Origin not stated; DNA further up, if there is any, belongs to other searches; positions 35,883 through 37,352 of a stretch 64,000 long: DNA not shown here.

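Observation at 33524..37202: Copper nitrite reductase gene immediately upstream of NADPH oxidase, same strand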

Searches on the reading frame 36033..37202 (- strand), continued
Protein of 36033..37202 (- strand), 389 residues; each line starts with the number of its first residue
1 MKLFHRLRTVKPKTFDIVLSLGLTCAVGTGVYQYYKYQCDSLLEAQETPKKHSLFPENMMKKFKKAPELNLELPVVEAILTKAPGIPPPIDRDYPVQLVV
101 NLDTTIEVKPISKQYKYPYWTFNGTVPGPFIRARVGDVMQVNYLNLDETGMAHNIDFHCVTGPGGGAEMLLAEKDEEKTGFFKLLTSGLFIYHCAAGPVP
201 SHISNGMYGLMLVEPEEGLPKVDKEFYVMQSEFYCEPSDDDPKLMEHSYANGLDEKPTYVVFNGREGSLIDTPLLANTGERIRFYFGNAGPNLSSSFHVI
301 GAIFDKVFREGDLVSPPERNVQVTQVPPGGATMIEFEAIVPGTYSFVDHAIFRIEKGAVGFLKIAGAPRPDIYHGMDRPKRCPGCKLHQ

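Call 59: find_related_loci(query=window:36033-37202:-, collection=genome_contigs, flank=3000)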
Query window:36033-37202:- (389 aa) in genome_contigs; peptide patterns used: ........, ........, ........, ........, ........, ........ (x = any residue, [..] = any of these).
600 stretches matched a pattern (row limit reached: there are more); 498 encode a relative of the query (tblastn E <= 1e-3); the best 80 are kept; 80 distinct loci.
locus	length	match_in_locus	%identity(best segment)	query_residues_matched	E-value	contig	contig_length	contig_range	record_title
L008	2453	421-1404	55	67-388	9e-125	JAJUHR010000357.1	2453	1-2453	MAG: Planctomycetota bacterium isolate bin69 k141_777191_length_2453_cov_24.4637, whole genome shotgun sequence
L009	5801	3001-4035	54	77-388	9e-115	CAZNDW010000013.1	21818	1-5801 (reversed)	MAG TPA_asm: uncultured Planctomycetales bacterium isolate binchicken_co21_435 genome assembly, contig: NODE_1198_length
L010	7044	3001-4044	53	77-388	9e-114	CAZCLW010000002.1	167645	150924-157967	MAG TPA_asm: uncultured Planctomycetales bacterium isolate SRP239054_co1_195 genome assembly, contig: NODE_50_length_167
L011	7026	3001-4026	50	77-388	9e-109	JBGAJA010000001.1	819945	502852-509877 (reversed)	MAG: Candidatus Omnitrophota bacterium isolate MAG_AAO_H125.54 AAOH125-54_opera_contig_16, whole genome shotgun sequence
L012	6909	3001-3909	57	77-379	1e-108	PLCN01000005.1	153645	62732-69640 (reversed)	MAG: Spartobacteria bacterium isolate palsa_1413 73.20111000_P3D.5_contig_68, whole genome shotgun sequence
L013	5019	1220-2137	53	74-374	6e-104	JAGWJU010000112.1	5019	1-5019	MAG: Elusimicrobia bacterium isolate REEB145 contig-150_24518, whole genome shotgun sequence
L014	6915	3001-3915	50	70-373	9e-102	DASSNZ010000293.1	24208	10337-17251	MAG TPA_asm: Verrucomicrobiia bacterium isolate SMAG_U1239 k141_596152, whole genome shotgun sequence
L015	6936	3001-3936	51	75-384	2e-100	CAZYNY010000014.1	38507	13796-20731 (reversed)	MAG TPA_asm: uncultured Nitrospirota bacterium isolate binchicken_co213_54 genome assembly, contig: NODE_1504_length_385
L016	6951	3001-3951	51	75-386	2e-98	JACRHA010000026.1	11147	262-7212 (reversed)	MAG: Nitrospirae bacterium isolate NC_groundwater_1765_Pr3_B-0.1um_46_13 SR-2_scaffold_141_573124, whole genome shotgun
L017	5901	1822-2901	45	6-373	2e-98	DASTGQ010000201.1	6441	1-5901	MAG TPA_asm: Gemmatimonadaceae bacterium isolate SMAG_U34 k141_1453895, whole genome shotgun sequence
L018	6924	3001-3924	53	76-383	2e-97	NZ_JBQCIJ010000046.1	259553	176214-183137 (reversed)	MAG: Pseudoxanthomonas sp. isolate bin811 k141_263550, whole genome shotgun sequence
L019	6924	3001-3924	53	76-383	2e-97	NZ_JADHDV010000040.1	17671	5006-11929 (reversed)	Pseudoxanthomonas beigongshangi strain REN9 scaffold40, whole genome shotgun sequence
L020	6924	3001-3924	53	76-383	2e-97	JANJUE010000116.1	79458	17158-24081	MAG: Pseudoxanthomonas sp. isolate RX3_metabat.bin.3 RX3_metabat.bin.3_RX3_k141_459487, whole genome shotgun sequence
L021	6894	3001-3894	51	78-374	1e-96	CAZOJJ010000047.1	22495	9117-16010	MAG TPA_asm: uncultured Rhodothermales bacterium isolate SRP268622_co1_299 genome assembly, contig: NODE_4793_length_224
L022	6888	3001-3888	51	78-372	1e-96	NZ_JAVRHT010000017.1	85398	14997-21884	Rubrivirga litoralis strain F394 17, whole genome shotgun sequence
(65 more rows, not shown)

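Call 67: find_encoding_contigs(protein=P0007, flank=8000, max_places=2)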
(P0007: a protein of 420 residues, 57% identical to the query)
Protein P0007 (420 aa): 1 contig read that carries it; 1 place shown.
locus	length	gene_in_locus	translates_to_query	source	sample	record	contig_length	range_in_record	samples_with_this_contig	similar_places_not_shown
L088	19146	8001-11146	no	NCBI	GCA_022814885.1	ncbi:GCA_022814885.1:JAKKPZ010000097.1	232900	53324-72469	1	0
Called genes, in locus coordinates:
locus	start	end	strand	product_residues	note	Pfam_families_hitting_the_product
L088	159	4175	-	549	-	PF00067:p450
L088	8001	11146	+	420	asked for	PF07731:Cu-oxidase_2 (faint), PF07732:Cu-oxidase_3 (weak)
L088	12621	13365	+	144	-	-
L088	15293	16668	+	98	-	PF05129:Zn_ribbon_Elf1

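Call 68: find_encoding_contigs(protein=P0006, flank=8000, max_places=2)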
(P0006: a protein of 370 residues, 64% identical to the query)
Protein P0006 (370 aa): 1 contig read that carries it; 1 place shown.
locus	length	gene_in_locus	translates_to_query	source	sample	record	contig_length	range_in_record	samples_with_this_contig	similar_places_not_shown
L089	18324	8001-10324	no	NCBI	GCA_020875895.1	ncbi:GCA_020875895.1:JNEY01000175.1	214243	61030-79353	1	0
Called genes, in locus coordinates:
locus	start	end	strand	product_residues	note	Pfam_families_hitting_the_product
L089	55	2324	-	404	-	-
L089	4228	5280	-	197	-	PF00651:BTB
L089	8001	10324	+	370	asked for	PF07731:Cu-oxidase_2 (faint), PF07732:Cu-oxidase_3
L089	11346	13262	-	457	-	-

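Call 69: find_encoding_contigs(protein=P0245, flank=10000, max_places=3)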
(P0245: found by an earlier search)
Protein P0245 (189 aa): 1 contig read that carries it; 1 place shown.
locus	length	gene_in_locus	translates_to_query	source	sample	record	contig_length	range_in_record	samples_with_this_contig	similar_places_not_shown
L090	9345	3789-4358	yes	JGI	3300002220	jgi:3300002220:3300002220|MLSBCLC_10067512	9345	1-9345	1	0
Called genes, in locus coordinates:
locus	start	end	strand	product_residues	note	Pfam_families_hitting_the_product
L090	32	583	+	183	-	-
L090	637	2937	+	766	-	PF00009:GTP_EFTU, PF01926:MMR_HSR1 (faint), PF03144:GTP_EFTU_D2, PF03143:GTP_EFTU_D3, PF22594:GTP-eEF1A_C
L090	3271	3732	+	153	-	-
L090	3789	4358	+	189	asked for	PF01794:Ferric_reduct (weak), PF08022:FAD_binding_8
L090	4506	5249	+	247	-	PF00175:NAD_binding_1 (faint), PF08030:NAD_binding_6, PF00018:SH3_1, PF07653:SH3_2, PF14604:SH3_9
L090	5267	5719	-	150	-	-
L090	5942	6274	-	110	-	-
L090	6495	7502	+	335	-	PF13540:RCC1_2 (faint), PF25390:WD40_RLD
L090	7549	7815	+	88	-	-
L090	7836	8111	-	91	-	PF01124:MAPEG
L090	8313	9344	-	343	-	?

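Call 70: find_encoding_contigs(protein=P0247, flank=10000, max_places=3)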
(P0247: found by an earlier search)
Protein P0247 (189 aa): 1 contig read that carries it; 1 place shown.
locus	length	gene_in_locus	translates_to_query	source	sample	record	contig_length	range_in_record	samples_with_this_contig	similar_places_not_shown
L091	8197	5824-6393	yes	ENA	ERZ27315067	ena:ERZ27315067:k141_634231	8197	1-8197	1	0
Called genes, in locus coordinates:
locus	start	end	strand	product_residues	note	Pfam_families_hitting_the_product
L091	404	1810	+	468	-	PF00514:Arm (weak), PF04826:Arm_2 (faint), PF07814:WAPL (faint), PF13646:HEAT_2 (faint), PF24768:ARM_ARMC5, PF25598:ARM_PUB (weak), PF21050:ARMC9_ARM (weak), PF00514:Arm (weak), +2 more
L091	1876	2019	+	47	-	-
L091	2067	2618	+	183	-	-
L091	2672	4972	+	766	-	PF00009:GTP_EFTU, PF01926:MMR_HSR1 (faint), PF03144:GTP_EFTU_D2, PF03143:GTP_EFTU_D3, PF22594:GTP-eEF1A_C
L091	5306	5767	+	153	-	-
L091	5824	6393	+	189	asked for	PF01794:Ferric_reduct (weak), PF08022:FAD_binding_8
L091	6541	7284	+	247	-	PF00175:NAD_binding_1 (faint), PF08030:NAD_binding_6, PF00018:SH3_1, PF07653:SH3_2, PF14604:SH3_9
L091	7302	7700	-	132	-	-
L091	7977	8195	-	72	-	?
